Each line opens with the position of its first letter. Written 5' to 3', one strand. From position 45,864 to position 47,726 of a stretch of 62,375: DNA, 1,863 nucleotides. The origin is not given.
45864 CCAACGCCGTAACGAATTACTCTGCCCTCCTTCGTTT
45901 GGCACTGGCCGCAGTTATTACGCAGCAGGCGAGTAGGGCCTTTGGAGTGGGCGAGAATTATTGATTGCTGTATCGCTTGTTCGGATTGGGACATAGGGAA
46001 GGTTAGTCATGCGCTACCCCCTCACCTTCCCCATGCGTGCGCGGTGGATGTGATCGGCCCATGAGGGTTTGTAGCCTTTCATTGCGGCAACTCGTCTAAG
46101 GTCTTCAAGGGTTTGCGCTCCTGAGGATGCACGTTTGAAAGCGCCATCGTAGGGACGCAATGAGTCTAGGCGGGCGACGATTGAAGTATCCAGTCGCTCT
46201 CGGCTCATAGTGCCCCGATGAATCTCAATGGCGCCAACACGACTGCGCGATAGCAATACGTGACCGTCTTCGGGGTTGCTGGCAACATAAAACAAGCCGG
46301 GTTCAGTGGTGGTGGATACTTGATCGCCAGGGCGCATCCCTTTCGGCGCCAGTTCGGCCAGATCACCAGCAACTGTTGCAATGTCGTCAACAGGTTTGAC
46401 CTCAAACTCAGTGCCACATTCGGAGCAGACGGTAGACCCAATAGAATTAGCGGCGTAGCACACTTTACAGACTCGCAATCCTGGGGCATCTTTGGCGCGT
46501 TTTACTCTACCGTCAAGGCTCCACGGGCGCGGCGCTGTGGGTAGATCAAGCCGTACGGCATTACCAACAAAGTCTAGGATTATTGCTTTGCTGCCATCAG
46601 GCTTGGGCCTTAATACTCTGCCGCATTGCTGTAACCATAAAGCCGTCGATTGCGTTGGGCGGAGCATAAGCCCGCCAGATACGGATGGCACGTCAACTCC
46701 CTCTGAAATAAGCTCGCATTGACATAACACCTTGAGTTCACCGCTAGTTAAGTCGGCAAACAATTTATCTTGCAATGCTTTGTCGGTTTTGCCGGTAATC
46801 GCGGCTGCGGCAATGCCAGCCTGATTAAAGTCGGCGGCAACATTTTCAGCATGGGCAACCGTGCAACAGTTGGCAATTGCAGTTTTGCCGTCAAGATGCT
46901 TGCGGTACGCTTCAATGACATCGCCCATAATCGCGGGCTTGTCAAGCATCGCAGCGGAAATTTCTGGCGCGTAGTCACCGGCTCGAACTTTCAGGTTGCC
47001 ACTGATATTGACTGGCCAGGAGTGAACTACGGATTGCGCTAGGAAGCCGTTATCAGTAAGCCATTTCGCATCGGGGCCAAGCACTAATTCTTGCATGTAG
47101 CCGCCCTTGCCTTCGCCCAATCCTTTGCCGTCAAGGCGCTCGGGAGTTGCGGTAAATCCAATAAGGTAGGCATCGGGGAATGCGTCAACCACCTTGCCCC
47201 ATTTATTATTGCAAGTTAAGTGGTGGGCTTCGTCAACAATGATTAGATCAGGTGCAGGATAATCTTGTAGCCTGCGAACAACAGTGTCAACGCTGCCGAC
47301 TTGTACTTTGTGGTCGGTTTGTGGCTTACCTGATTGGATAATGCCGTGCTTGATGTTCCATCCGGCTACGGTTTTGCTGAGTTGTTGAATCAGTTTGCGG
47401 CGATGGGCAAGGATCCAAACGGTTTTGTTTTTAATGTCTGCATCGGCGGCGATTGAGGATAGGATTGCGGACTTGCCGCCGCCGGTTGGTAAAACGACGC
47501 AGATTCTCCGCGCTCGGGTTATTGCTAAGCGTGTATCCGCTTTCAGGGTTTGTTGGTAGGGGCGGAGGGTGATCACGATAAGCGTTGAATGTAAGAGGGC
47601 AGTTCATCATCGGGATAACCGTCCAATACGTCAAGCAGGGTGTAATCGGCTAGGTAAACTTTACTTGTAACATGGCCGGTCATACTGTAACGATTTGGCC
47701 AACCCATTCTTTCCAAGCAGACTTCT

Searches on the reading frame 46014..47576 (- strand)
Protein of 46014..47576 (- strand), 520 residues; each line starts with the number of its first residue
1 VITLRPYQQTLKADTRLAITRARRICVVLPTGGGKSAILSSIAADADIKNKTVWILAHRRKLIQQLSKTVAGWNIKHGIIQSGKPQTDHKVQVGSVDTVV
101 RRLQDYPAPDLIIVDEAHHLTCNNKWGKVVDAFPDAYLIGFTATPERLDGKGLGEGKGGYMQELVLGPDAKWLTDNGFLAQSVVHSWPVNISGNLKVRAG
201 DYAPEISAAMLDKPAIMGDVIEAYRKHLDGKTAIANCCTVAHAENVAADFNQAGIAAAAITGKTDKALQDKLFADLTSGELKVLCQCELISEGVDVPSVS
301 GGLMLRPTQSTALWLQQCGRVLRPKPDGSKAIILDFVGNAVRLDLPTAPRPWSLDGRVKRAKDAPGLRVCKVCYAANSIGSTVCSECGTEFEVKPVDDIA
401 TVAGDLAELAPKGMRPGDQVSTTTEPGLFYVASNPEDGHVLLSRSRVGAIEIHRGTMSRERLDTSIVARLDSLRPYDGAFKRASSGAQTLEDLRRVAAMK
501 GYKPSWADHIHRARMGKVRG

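Call 40: search_protein_families(library=pfam, proteins=[window:46014-47576:-], max_evalue=0.001)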
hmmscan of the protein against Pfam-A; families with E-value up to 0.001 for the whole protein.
window:46014-47576:- (520 aa): 6 families
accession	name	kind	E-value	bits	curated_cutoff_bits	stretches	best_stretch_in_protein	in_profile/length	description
PF04851.21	ResIII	-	5.5e-24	85.4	22.5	1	2-147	2-164/164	Type III restriction enzyme, res subunit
PF00271.37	Helicase_C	-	8.8e-11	42.5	23.5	1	226-324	11-109/110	Helicase conserved C-terminal domain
PF00270.35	DEAD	-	4e-08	33.6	26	1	18-146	10-161/167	DEAD/DEAH box helicase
PF18766.7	SWI2_SNF2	-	4.3e-07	30.2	26.7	1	31-145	27-155/221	SWI2/SNF2 ATPase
PF09848.15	SLFN-g3_helicase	-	8.6e-05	22.4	24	1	31-124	10-95/354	Schlafen group 3, DNA/RNA helicase domain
PF13604.12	AAA_30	-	0.00058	20.1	27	0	19-121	15-101/191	AAA domain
